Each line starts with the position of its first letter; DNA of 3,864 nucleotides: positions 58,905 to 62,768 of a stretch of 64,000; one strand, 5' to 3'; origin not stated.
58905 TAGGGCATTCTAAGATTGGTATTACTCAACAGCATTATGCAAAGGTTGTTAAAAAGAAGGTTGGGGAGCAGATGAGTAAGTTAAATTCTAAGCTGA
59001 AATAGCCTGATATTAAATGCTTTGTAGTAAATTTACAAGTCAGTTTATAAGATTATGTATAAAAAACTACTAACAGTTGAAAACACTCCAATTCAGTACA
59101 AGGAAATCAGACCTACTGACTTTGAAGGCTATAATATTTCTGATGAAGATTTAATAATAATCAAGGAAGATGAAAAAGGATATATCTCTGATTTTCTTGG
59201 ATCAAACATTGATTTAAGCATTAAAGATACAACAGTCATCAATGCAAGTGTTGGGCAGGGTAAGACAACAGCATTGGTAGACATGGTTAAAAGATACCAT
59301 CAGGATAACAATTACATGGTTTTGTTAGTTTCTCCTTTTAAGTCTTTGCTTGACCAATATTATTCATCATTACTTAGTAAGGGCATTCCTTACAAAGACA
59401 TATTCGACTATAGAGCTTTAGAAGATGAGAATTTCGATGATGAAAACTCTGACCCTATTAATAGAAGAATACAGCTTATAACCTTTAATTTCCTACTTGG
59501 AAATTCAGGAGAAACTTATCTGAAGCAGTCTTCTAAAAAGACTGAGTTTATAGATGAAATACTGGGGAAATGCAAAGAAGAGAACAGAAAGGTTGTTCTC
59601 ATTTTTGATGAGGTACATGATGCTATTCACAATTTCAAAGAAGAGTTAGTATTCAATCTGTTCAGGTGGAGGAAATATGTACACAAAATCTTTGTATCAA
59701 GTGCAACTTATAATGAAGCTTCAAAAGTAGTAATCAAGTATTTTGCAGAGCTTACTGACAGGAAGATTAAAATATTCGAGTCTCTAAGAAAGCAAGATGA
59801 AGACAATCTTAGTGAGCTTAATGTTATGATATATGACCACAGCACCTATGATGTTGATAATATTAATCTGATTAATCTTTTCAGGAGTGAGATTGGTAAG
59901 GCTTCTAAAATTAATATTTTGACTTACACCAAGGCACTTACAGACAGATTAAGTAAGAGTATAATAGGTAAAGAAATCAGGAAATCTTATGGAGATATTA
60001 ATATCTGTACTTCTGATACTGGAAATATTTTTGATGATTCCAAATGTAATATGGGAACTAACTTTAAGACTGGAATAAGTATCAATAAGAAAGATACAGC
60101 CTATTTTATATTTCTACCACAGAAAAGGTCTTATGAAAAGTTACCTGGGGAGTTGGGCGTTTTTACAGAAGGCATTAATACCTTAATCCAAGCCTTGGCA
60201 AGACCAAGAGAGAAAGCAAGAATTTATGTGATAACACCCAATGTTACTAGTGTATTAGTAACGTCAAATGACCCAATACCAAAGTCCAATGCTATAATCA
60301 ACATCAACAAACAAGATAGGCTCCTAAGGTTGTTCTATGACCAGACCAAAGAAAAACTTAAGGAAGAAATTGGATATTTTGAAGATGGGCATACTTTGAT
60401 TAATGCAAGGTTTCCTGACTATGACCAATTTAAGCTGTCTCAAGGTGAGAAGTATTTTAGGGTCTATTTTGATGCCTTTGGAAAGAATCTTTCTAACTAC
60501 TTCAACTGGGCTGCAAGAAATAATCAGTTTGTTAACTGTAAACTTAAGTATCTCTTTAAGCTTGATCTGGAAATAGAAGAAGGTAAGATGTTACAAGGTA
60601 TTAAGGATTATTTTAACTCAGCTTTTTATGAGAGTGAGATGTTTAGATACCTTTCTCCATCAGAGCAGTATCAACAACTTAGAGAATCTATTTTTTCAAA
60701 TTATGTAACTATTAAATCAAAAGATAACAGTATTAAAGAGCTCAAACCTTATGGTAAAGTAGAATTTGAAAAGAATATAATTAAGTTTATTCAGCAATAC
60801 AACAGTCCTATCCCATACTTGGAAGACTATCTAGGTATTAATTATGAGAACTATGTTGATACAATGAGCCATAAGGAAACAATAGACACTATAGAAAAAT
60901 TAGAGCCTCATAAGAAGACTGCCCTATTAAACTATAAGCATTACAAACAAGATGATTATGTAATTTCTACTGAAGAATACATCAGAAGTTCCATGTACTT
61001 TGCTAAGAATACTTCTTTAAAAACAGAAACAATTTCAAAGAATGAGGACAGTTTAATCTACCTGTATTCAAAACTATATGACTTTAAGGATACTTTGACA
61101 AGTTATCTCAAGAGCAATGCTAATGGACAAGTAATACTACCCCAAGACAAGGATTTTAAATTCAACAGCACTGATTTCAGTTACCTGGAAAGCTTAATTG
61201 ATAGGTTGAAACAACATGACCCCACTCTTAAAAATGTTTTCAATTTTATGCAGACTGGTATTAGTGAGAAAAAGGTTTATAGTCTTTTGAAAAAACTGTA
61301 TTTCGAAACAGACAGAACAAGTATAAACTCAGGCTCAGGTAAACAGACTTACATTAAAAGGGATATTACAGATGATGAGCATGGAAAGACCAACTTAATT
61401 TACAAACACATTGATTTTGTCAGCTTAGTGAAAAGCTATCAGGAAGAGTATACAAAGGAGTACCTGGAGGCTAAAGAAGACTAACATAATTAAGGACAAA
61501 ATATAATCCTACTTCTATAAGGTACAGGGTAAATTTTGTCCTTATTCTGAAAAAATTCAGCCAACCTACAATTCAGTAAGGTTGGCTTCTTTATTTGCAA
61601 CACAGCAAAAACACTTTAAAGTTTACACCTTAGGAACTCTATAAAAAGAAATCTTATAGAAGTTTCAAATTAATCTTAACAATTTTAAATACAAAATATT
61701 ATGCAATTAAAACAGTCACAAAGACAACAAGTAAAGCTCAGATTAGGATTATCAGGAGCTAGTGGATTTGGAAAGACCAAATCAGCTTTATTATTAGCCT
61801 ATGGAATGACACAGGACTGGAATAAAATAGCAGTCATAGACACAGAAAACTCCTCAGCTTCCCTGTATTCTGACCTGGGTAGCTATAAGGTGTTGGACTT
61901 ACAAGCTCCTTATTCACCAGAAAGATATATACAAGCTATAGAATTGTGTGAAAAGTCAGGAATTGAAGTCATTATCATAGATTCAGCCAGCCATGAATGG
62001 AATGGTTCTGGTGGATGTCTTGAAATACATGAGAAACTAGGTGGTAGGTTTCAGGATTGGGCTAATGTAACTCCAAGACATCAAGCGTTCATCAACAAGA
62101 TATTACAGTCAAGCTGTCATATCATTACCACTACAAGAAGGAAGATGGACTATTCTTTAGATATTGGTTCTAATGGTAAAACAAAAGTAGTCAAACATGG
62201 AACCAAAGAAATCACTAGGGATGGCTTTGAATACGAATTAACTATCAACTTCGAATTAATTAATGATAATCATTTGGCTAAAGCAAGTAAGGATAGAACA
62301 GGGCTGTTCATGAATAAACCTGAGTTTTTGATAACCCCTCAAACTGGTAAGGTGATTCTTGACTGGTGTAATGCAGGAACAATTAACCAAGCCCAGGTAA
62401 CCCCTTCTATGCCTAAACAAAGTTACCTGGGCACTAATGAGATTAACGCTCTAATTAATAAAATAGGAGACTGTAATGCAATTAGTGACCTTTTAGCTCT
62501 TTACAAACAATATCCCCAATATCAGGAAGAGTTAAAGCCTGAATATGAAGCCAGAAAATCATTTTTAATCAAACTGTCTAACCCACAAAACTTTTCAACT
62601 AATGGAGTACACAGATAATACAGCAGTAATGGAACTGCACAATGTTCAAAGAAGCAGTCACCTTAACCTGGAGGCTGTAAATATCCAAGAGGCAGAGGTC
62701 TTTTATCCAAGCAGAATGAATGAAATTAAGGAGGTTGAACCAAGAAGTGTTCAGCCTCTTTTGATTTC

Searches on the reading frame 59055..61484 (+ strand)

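Call 74: search_protein_families(library=pfam, proteins=[window:59055-61484:+], max_evalue=0.00001)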
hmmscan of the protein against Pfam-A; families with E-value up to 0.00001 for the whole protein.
window:59055-61484:+ (809 aa): 2 families
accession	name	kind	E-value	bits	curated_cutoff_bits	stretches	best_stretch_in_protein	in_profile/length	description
PF00270.35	DEAD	-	3.3e-08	33.9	26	1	58-221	15-162/167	DEAD/DEAH box helicase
PF04851.21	ResIII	-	4.4e-08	33.6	22.5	1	58-195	24-143/164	Type III restriction enzyme, res subunit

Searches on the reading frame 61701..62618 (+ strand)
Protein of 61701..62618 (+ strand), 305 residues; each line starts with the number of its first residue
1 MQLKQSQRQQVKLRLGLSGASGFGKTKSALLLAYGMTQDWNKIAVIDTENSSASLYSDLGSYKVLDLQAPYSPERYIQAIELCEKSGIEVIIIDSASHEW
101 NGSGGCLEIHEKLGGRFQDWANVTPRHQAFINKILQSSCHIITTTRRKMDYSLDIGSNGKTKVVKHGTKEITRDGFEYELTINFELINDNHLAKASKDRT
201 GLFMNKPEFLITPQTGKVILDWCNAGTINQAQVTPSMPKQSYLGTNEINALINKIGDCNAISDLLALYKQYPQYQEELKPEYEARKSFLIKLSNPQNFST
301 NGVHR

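Call 75: search_protein_families(library=pfam, proteins=[window:61701-62618:+], max_evalue=0.00001)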
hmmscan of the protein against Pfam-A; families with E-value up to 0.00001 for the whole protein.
window:61701-62618:+ (305 aa): 1 family
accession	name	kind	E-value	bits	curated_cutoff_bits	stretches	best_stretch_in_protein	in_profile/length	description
PF13479.12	AAA_24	-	1.2e-13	51.8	27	1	12-183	2-165/195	AAA domain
